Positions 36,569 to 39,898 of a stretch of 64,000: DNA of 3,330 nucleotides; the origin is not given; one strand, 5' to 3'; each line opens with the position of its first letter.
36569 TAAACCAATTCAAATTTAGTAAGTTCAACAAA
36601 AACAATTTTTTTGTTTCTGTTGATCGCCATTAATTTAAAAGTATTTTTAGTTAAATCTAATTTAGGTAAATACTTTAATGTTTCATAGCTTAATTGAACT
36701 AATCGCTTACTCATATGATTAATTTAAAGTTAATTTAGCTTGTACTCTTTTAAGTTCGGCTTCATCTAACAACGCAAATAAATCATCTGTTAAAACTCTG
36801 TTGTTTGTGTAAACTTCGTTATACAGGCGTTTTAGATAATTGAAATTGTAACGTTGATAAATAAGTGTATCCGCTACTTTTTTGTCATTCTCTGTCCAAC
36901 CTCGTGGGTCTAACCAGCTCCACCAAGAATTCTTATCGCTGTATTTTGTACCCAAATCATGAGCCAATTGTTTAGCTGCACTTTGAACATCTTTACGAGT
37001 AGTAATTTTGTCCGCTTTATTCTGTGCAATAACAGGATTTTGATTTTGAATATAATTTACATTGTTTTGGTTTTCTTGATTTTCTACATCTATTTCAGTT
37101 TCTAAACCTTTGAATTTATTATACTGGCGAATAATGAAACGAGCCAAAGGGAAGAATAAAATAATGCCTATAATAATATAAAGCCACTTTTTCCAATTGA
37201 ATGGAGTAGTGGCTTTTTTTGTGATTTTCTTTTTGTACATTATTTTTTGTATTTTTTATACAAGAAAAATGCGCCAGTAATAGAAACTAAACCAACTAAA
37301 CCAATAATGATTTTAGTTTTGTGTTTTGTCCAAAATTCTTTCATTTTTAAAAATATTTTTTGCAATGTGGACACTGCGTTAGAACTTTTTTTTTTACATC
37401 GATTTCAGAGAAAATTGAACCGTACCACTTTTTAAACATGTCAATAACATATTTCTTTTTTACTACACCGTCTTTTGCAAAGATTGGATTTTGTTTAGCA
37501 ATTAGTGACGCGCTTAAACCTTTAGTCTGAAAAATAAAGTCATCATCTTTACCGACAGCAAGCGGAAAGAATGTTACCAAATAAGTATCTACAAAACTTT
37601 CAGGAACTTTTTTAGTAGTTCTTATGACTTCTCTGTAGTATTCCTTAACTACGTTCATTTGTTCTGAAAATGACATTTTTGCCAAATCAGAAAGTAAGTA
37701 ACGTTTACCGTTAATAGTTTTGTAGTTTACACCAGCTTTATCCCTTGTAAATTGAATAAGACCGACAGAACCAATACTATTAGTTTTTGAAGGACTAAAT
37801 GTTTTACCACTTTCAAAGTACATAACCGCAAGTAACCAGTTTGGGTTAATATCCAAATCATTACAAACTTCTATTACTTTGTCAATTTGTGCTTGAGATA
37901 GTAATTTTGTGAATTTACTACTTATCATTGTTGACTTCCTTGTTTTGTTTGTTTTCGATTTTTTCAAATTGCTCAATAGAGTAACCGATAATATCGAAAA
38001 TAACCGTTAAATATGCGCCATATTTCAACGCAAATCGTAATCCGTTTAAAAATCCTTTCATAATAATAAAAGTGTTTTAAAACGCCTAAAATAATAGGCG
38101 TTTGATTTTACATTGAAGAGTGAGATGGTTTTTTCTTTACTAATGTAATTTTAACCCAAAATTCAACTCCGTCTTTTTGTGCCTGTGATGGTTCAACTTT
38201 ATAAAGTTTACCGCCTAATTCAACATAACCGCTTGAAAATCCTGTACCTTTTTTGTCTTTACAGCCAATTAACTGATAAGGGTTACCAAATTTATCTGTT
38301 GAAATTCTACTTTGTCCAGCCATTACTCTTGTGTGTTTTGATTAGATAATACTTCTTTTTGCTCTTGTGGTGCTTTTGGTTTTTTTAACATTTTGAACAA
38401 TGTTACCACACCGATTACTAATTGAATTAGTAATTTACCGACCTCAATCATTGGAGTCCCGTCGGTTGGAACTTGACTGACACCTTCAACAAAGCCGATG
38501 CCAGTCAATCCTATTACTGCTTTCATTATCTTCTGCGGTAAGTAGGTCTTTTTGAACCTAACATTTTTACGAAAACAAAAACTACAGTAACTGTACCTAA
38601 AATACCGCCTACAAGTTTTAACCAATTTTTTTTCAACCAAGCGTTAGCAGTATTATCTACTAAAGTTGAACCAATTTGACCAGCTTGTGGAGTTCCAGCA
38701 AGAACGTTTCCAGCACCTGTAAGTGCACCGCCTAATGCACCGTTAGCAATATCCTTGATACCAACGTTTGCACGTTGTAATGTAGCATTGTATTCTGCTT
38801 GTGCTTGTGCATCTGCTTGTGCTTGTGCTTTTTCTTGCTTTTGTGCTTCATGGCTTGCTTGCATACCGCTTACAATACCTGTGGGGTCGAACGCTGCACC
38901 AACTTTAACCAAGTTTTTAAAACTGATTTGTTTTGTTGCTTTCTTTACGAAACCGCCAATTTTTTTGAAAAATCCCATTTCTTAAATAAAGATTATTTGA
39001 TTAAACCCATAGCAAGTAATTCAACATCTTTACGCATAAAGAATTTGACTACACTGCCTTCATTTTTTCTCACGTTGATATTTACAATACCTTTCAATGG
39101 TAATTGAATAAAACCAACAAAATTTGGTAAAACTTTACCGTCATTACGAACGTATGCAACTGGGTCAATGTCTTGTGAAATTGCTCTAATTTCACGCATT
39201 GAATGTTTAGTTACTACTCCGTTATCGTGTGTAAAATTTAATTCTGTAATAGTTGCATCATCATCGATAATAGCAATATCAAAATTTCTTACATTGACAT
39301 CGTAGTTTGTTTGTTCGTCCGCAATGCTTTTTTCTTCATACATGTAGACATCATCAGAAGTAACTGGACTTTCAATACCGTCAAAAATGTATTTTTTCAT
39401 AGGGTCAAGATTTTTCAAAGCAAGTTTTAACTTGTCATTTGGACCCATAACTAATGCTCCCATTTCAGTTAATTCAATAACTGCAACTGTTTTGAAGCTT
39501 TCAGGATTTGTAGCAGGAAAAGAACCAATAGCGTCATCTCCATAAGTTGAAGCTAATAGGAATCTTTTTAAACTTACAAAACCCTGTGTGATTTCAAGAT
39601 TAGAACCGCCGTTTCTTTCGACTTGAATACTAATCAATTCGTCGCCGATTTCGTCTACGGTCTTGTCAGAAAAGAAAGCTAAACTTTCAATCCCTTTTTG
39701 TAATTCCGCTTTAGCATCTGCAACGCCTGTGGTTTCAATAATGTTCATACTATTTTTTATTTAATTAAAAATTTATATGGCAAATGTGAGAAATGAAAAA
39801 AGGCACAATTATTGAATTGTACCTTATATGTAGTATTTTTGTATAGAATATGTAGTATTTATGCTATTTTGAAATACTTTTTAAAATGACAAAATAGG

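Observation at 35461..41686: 6.2-kb integrase-less, rolling-circle, phage-like element bracketed by direct dif-like sites: candidate Xer-exploiting (IMEX) ssDNA prophage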

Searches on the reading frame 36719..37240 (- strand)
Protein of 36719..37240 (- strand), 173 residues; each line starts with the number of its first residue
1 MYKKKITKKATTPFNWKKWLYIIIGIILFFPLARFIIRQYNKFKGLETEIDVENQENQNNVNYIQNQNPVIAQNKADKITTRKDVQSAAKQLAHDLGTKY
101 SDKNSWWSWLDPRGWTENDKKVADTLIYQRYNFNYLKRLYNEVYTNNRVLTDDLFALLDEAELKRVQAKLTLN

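Call 5: search_protein_families(library=pfam, max_evalue=0.1, proteins=[window:36719-37240:-])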
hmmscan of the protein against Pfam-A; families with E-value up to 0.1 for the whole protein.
window:36719-37240:- (173 aa): 2 families
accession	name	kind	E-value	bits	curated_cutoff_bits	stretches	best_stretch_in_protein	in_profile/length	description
PF23988.1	DUF7309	-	0.0067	16.3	27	1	37-108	51-117/170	Domain of unknown function (DUF7309)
PF10256.14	Erf4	-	0.039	14.4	29.3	1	6-62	44-101/116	Golgin subfamily A member 7/ERF4 family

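Call 6: search_protein_families(library=phrogs, max_evalue=0.1, proteins=[window:36719-37240:-])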
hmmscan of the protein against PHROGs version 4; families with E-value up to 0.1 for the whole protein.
window:36719-37240:- (173 aa): 3 families
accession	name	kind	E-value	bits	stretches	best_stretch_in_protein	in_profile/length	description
phrog_19410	-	head and packaging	1.3e-07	32.6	1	80-163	55-132/138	virion structural protein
phrog_214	-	lysis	0.0051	17.7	1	15-83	6-73/176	Rz-like spanin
phrog_197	-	moron, auxiliary metabolic gene and host takeover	0.05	14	1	10-130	221-329/486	Zot-like toxin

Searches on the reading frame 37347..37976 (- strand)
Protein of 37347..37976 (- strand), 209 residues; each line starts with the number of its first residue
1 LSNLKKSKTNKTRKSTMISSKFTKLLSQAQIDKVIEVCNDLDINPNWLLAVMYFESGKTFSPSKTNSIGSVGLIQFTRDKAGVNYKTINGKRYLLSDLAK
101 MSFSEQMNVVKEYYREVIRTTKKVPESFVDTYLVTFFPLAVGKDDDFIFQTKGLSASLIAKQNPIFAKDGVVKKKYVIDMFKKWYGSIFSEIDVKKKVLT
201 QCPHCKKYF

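Call 5: search_protein_families(library=pfam, max_evalue=0.1, proteins=[window:37347-37976:-])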
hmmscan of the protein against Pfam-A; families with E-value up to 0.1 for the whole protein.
window:37347-37976:- (209 aa): 1 family
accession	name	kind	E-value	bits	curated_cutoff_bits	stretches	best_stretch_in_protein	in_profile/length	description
PF01464.25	SLT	-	0.0022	18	21.3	1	42-97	11-64/117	Transglycosylase SLT domain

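Call 6: search_protein_families(library=phrogs, max_evalue=0.1, proteins=[window:37347-37976:-])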
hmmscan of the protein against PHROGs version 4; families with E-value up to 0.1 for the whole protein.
window:37347-37976:- (209 aa): 8 families
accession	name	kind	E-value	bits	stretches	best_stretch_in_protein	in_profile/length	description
phrog_196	-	tail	3.1e-19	69.9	1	7-153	359-496/536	baseplate hub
phrog_4928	-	unknown function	6.9e-18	65.4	1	18-153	615-745/834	-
phrog_13530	-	unknown function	4.8e-13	49.1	1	28-161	605-725/997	-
phrog_21656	-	other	2.4e-09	36.8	1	37-118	849-925/1022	peptidase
phrog_32437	-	unknown function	0.015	16.3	1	33-78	75-119/205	-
phrog_28981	-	other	0.023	15.3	1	32-92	93-151/210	transglycosylase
phrog_4067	-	other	0.047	13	1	18-117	658-756/980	transglycosylase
phrog_37876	-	unknown function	0.071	14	0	42-125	33-120/156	-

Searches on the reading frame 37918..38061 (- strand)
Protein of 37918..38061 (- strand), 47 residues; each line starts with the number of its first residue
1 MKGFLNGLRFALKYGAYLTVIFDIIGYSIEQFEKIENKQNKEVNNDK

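Call 10: search_protein_families(library=phrogs, max_evalue=0.1, proteins=[window:37918-38061:-])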
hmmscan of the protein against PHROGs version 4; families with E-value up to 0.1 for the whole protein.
window:37918-38061:- (47 aa): 1 family
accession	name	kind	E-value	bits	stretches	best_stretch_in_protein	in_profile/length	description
phrog_17783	-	unknown function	0.024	16.1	1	12-42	8-36/81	-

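Call 27: search_protein_families(library=pfam, max_evalue=1, proteins=[window:37918-38061:-])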
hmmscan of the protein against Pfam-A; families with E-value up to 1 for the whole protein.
window:37918-38061:- (47 aa): 0 families

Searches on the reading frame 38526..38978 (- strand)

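Call 5: search_protein_families(library=pfam, max_evalue=0.1, proteins=[window:38526-38978:-])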
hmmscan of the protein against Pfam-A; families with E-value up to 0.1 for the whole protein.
window:38526-38978:- (150 aa): 2 families
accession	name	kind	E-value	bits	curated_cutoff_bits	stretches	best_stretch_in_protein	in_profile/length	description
PF18895.5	T4SS_pilin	-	0.012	16.2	26.6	0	117-149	13-45/71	Type IV secretion system pilin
PF22470.1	Histone_HNS_N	-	0.022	15.1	24.5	1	11-79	14-77/79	H-NS histone-like proteins, N-terminal domain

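Call 6: search_protein_families(library=phrogs, max_evalue=0.1, proteins=[window:38526-38978:-])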
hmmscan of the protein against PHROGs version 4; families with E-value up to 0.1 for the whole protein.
window:38526-38978:- (150 aa): 3 families
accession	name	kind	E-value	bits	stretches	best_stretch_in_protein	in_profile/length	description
phrog_3112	-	head and packaging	0.019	16.9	1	2-72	3-70/104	virion structural protein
phrog_1320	-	moron, auxiliary metabolic gene and host takeover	0.028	16.5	1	1-60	1-54/93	host range and adsorption protein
phrog_29003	-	unknown function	0.028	14.1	1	30-79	243-292/504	-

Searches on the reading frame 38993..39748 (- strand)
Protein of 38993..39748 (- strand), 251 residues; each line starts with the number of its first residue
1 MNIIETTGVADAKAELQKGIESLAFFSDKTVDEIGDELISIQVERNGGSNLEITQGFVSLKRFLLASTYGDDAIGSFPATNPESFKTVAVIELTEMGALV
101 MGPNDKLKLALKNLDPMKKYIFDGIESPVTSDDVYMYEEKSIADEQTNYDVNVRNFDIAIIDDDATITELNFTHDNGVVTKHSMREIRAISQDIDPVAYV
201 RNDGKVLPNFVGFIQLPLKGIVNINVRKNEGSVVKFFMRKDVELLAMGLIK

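Call 5: search_protein_families(library=pfam, max_evalue=0.1, proteins=[window:38993-39748:-])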
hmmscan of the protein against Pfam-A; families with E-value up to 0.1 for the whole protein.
window:38993-39748:- (251 aa): 0 families

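Call 6: search_protein_families(library=phrogs, max_evalue=0.1, proteins=[window:38993-39748:-])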
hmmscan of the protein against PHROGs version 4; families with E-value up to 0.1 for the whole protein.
window:38993-39748:- (251 aa): 1 family
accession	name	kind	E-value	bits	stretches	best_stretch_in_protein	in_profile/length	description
phrog_20547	-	head and packaging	3.7e-28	99.6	1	11-234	12-231/241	virion structural protein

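Call 8: search_dna_similar(query=window:38993-39748:-, collection=phages, mode=protein, max_evalue=0.001)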
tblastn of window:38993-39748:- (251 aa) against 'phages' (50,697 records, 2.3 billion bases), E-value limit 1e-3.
Records with a match: 12; places in all: 12; records where one place covers at least 80% of the query: 12.
Best place of each record, by identity: <60% 12.
By first word of the organism name: Cellulophaga 11; Flavobacterium 1.
By host as written in the record: Cellulophaga sp. HaHaR_3_176 5; Cellulophaga baltica OL12a 2; Cellulophaga baltica #12 2; - 1; Cellulophaga baltica #18 1; Cellulophaga baltica NN016048 1.
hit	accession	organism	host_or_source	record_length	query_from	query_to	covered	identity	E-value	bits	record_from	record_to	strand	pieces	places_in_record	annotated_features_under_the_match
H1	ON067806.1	Flavobacterium phage phiCjT23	Cytophaga johnsonae UW10123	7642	1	251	100%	35.6%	3e-29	120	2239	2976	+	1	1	major capsid protein | hypothetical protein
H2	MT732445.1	Cellulophaga phage Omtje_1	Cellulophaga sp. HaHaR_3_176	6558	5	244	96%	32.4%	1e-19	94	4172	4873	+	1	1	structural protein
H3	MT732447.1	Cellulophaga phage Omtje_3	Cellulophaga sp. HaHaR_3_176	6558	5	244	96%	32.4%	1e-19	94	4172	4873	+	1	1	structural protein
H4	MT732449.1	Cellulophaga phage Omtje_5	Cellulophaga sp. HaHaR_3_176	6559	5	244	96%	32.4%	1e-19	94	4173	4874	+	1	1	structural protein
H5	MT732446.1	Cellulophaga phage Omtje_2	Cellulophaga sp. HaHaR_3_176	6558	5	244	96%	32.4%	1e-19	93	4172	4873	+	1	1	structural protein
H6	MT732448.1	Cellulophaga phage Omtje_4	Cellulophaga sp. HaHaR_3_176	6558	5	244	96%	32.4%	1e-19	93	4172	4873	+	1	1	structural protein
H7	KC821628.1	Cellulophaga phage phi18:4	Cellulophaga baltica #18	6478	5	231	90%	29.1%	8e-17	85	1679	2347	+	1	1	structural protein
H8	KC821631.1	Cellulophaga phage phi48:1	Cellulophaga baltica NN016048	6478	5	231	90%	29.1%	8e-17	85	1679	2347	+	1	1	structural protein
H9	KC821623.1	Cellulophaga phage phi12a:1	Cellulophaga baltica OL12a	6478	5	231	90%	29.1%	9e-17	85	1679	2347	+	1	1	structural protein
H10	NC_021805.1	Cellulophaga phage phi12a:1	Cellulophaga baltica OL12a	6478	5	231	90%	29.1%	9e-17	85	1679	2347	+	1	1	structural protein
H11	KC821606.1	Cellulophaga phage phi12:2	Cellulophaga baltica #12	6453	5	231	90%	28.2%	1e-16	84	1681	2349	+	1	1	structural protein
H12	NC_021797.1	Cellulophaga phage phi12:2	Cellulophaga baltica #12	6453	5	231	90%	28.2%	1e-16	84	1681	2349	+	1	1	structural protein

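Call 20: find_related_loci(query=window:38993-39748:-, collection=viral_contigs, flank=8000)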
Query window:38993-39748:- (251 aa) in viral_contigs; peptide patterns used: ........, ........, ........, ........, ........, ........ (x = any residue, [..] = any of these).
5 stretches matched a pattern, but none encodes a relative of the query by tblastn (E <= 1e-3).

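Call 24: find_encoding_contigs(protein=window:38993-39748:-, flank=8000, max_places=6)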
Protein window:38993-39748:- (251 aa): 6 contigs read that carry it; 4 places shown.
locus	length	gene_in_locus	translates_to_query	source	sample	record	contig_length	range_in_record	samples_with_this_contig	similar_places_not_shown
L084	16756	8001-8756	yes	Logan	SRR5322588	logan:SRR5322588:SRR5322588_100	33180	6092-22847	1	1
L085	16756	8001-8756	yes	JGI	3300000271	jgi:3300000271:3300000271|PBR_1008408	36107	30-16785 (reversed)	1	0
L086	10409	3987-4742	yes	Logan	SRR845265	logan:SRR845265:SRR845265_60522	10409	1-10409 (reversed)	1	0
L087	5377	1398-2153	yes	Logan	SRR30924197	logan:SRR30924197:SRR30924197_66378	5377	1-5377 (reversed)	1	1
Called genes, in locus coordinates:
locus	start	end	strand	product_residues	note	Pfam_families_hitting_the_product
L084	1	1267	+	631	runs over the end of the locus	PF16177:ACAS_N, PF00501:AMP-binding, PF13193:AMP-binding_C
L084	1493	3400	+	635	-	PF16177:ACAS_N, PF00501:AMP-binding, PF13193:AMP-binding_C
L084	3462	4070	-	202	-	PF00929:RNase_T, PF21762:DEDDh_C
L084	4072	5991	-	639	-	PF00027:cNMP_binding, PF00571:CBS, PF03445:DUF294, PF10335:DUF294_C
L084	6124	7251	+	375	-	-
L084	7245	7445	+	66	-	-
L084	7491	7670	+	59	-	-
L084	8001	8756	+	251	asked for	-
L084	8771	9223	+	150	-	-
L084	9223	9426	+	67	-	-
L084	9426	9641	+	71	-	-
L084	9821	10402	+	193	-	-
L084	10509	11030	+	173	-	-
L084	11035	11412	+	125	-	-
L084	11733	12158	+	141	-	-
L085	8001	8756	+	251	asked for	-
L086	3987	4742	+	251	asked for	-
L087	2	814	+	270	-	?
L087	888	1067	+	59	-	-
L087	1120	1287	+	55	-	-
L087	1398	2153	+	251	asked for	-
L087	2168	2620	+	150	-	-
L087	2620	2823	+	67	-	-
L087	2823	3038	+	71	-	-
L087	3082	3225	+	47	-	-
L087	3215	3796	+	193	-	-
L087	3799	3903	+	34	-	-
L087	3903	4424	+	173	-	-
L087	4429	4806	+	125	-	-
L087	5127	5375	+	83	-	?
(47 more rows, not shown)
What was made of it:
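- The same prophage, with an identical MCP, occurs in at least four independent metagenome samples (call 24).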

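Call 39: search_solved_structures(query=window:38993-39748:-, max_evalue=1)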
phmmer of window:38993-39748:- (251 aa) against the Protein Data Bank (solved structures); distinct sequences matched with E-value up to 1: 4.
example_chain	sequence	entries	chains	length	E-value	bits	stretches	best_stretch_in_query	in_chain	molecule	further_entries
7zzz_J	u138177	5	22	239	1.8e-40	142.2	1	2-239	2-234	Major capsid protein P5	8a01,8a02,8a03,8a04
9mui_A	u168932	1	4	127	0.059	16.1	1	101-153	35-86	ADP-ribosyltransferase binding component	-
6uwi_A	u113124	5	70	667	0.32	13.7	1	25-152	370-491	ADP-ribosyltransferase binding component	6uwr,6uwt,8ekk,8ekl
7vnj_A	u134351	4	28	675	0.32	13.7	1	25-152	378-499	ADP-ribosylating binary toxin binding subunit CdtB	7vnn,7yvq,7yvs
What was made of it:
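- MCP: E 3e-29 to ΦCjT23, E 1.8e-40 to PDB 7ZZZ (calls 8, 39). There is full-length MCP homology to a solved virion structure (call 39).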
